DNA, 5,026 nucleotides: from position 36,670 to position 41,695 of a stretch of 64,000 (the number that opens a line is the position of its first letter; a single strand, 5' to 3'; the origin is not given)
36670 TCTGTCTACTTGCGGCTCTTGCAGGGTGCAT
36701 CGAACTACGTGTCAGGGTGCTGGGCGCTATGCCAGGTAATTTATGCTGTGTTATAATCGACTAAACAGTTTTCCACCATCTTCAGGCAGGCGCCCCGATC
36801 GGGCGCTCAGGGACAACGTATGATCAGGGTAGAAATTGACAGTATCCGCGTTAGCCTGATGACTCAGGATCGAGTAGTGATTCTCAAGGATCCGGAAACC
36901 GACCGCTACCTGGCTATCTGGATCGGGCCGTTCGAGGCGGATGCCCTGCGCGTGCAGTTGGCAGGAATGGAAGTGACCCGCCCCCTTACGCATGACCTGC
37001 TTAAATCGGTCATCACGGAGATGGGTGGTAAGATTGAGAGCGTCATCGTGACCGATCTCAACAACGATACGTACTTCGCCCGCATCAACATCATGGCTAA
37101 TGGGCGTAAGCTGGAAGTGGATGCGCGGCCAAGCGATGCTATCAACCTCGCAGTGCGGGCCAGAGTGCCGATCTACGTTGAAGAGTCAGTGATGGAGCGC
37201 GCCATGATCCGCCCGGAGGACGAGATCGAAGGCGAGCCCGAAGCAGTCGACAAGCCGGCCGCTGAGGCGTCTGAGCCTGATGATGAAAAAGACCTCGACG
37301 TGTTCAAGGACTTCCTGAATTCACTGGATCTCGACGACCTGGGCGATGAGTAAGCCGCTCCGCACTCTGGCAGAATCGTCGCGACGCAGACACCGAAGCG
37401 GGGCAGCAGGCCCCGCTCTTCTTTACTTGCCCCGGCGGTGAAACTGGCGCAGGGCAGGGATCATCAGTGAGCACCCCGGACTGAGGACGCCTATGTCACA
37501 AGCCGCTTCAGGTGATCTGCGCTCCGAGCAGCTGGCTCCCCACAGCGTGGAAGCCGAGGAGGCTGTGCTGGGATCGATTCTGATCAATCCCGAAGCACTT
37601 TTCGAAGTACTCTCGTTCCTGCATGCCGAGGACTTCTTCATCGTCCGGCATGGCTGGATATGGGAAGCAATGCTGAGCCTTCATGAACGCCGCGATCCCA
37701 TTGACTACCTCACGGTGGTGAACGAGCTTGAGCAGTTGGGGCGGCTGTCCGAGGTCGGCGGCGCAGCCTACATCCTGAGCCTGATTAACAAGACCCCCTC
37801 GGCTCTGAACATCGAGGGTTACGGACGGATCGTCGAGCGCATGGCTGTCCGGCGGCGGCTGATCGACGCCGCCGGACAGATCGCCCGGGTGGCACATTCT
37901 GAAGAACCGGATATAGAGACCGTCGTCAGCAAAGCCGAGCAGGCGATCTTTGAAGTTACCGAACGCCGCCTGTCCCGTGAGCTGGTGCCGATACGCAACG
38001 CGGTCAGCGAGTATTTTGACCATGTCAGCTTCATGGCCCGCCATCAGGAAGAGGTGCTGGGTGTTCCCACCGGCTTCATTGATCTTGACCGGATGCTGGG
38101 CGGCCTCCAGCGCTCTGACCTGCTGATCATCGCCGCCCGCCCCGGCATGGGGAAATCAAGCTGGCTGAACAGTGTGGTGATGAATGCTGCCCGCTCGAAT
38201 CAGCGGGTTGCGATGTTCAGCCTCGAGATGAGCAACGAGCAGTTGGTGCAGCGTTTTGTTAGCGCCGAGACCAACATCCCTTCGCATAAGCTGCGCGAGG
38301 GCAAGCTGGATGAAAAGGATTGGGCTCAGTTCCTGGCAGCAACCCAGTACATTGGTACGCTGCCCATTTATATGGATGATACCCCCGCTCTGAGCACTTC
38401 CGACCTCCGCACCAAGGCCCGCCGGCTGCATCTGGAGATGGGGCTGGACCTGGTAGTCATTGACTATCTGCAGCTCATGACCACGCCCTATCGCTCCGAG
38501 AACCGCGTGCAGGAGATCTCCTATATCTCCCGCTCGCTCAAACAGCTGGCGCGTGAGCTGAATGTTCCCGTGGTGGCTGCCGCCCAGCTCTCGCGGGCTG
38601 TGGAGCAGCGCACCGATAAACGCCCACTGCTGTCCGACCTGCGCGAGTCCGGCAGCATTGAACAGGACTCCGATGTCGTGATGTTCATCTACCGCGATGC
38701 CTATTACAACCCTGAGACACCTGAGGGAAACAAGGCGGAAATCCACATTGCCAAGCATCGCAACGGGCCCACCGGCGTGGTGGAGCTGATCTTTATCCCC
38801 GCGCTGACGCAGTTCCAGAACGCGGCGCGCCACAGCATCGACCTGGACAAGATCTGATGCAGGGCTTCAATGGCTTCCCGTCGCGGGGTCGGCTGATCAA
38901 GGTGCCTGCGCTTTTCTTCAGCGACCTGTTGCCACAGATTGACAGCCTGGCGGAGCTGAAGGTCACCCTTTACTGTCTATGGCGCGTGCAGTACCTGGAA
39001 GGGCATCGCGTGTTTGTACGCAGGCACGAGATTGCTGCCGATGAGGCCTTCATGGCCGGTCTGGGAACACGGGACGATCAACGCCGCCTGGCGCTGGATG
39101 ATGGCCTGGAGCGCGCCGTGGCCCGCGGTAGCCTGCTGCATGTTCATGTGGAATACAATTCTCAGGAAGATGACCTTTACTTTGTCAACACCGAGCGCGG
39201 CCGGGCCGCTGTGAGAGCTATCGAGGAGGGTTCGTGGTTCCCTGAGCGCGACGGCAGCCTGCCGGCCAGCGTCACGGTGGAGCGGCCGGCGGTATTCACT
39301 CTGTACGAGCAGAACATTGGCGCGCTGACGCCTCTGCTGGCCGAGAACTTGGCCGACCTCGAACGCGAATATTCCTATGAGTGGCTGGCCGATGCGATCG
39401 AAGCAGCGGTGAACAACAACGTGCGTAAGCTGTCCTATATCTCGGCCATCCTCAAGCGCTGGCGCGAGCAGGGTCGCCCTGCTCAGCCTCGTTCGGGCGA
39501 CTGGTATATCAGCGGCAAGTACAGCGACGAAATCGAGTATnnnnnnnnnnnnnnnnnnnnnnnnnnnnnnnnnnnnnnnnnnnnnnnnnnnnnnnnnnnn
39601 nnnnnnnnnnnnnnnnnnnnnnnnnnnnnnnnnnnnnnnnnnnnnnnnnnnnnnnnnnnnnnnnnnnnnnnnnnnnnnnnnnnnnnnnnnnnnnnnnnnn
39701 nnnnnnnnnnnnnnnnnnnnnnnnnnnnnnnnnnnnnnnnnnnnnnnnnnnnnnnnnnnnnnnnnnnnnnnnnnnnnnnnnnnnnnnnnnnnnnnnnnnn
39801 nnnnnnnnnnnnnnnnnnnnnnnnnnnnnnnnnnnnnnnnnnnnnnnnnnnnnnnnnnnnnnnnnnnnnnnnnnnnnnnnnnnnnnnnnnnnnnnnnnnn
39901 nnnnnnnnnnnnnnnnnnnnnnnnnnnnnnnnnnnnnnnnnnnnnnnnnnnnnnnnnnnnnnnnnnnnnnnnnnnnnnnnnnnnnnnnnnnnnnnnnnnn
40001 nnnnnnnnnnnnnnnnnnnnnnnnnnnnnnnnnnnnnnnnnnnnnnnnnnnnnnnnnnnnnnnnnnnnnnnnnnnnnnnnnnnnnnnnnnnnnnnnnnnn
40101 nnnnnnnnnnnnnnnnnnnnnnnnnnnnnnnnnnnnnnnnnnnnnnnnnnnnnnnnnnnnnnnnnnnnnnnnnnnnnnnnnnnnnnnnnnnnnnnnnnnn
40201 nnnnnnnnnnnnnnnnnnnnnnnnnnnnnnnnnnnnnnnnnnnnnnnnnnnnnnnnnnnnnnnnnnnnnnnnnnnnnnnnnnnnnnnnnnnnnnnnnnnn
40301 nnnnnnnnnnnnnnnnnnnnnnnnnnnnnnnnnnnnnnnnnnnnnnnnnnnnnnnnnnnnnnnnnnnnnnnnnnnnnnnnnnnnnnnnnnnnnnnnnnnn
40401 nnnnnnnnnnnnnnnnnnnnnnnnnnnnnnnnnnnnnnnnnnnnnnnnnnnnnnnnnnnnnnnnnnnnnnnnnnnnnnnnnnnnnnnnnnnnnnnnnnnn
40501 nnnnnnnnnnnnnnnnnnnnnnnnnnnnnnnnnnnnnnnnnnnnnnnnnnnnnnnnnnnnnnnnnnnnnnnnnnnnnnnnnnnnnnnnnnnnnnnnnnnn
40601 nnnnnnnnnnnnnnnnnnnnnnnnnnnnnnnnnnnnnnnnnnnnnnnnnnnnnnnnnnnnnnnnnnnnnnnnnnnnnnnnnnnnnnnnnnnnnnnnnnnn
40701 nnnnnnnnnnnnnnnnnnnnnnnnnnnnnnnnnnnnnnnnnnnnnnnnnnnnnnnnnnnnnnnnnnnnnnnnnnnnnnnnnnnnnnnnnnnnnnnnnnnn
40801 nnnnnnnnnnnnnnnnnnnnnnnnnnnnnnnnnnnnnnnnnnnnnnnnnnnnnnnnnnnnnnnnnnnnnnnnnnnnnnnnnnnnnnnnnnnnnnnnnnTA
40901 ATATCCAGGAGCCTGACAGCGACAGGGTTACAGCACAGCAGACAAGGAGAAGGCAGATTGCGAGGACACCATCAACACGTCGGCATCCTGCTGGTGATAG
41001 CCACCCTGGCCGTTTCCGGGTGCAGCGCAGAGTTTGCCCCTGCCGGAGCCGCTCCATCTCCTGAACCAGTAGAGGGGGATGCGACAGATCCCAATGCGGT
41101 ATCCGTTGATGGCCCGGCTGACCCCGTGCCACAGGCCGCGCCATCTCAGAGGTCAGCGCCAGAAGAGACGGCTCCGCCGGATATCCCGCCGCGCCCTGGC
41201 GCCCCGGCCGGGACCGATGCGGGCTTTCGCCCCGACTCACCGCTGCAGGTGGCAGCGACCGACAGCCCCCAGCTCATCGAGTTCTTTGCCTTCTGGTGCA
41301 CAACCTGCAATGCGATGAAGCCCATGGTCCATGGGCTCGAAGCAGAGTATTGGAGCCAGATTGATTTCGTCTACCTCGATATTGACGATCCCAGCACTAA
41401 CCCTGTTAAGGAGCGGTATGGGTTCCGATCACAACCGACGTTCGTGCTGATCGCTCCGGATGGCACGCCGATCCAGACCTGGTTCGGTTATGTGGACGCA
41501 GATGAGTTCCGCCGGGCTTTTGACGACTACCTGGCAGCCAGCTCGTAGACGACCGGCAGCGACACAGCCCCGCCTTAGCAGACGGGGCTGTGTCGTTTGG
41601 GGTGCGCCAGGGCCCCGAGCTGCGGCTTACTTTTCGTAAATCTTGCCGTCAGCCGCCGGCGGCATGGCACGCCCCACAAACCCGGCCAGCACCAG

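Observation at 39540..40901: Helicase-loader candidate is a covalent tandem of two complete DnaC/DnaI-type AAA+ modules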

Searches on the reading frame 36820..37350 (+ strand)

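Call 3: search_protein_families(library=pfam, proteins=[window:36820-37350:+], max_evalue=0.01)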
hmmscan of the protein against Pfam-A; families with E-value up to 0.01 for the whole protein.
window:36820-37350:+ (177 aa): 1 family
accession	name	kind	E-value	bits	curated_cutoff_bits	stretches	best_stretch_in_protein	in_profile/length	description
PF02577.19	BFN_dom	-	8.2e-39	132.3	27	1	20-131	1-110/112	Bifunctional nuclease domain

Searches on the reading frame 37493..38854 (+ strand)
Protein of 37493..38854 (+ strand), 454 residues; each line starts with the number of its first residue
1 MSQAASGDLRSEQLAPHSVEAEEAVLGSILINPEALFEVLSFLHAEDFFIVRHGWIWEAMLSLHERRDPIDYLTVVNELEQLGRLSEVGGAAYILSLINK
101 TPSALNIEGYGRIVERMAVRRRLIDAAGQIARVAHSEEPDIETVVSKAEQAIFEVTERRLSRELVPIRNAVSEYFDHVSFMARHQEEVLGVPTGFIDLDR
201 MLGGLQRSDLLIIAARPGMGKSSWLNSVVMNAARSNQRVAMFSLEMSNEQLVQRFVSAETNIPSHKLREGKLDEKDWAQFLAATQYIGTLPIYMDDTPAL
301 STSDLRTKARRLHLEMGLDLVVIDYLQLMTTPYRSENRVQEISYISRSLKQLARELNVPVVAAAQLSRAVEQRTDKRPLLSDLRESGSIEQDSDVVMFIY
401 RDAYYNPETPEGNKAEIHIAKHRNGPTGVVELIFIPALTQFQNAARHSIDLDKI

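Call 3: search_protein_families(library=pfam, proteins=[window:37493-38854:+], max_evalue=0.01)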
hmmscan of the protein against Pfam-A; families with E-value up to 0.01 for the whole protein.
window:37493-38854:+ (454 aa): 5 families
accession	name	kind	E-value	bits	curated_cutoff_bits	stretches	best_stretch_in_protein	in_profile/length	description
PF03796.21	DnaB_C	-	1.8e-105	352.3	27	1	190-443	1-255/255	DnaB-like helicase C terminal domain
PF00772.26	DnaB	-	6.1e-31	107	23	1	15-115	2-102/103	DnaB-like helicase N terminal domain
PF13481.12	AAA_25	-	9.2e-12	45.4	27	1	205-365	30-189/195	AAA domain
PF06745.19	ATPase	-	6.3e-05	22.9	26.6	1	191-329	1-131/231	KaiC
PF13479.12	AAA_24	-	0.0037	17.6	27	0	212-324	6-71/195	AAA domain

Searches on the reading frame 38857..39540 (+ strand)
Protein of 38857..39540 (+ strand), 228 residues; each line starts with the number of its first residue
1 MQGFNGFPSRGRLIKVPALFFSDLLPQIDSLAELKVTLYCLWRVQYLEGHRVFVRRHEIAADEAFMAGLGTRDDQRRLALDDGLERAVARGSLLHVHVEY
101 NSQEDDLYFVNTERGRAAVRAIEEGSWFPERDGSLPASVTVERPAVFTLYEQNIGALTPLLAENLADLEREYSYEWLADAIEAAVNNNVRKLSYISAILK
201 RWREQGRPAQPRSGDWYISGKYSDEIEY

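Call 3: search_protein_families(library=pfam, proteins=[window:38857-39540:+], max_evalue=0.01)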
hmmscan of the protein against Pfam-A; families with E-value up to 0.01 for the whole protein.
window:38857-39540:+ (228 aa): 1 family
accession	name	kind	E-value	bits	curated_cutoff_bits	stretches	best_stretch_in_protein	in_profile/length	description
PF07261.16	DnaB_2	-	1.2e-07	31.8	22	1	147-206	1-63/74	Replication initiation and membrane attachment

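Call 5: search_protein_families(library=ncbifam, proteins=[window:38857-39540:+], max_evalue=0.01)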
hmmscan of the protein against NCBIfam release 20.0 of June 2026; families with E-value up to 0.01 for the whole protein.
window:38857-39540:+ (228 aa): 1 family
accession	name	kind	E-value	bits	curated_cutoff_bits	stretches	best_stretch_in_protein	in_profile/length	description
TIGR01446.1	DnaD_dom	domain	9.8e-10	38.5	24.95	1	147-206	2-64/73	DnaD domain protein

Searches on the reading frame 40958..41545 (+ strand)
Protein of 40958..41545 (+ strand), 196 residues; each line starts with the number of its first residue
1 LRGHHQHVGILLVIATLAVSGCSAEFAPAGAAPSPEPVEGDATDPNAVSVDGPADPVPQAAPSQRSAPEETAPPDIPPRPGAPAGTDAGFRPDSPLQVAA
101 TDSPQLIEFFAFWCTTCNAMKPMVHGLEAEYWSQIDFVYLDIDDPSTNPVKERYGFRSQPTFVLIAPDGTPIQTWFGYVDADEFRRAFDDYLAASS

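Call 3: search_protein_families(library=pfam, proteins=[window:40958-41545:+], max_evalue=0.01)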
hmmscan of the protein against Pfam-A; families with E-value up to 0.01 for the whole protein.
window:40958-41545:+ (196 aa): 4 families
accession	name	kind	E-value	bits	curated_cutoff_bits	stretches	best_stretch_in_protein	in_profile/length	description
PF00085.26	Thioredoxin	-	4.3e-12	46.4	23.5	1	97-185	13-98/103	Thioredoxin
PF13098.12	Thioredoxin_2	-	0.00015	22.5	27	1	101-187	4-103/104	Thioredoxin-like domain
PF13905.12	Thioredoxin_8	-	0.0023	18.6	27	0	106-145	5-46/94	Thioredoxin-like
PF13728.12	TraF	-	0.0076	16.5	23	0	106-173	133-208/224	F plasmid transfer operon protein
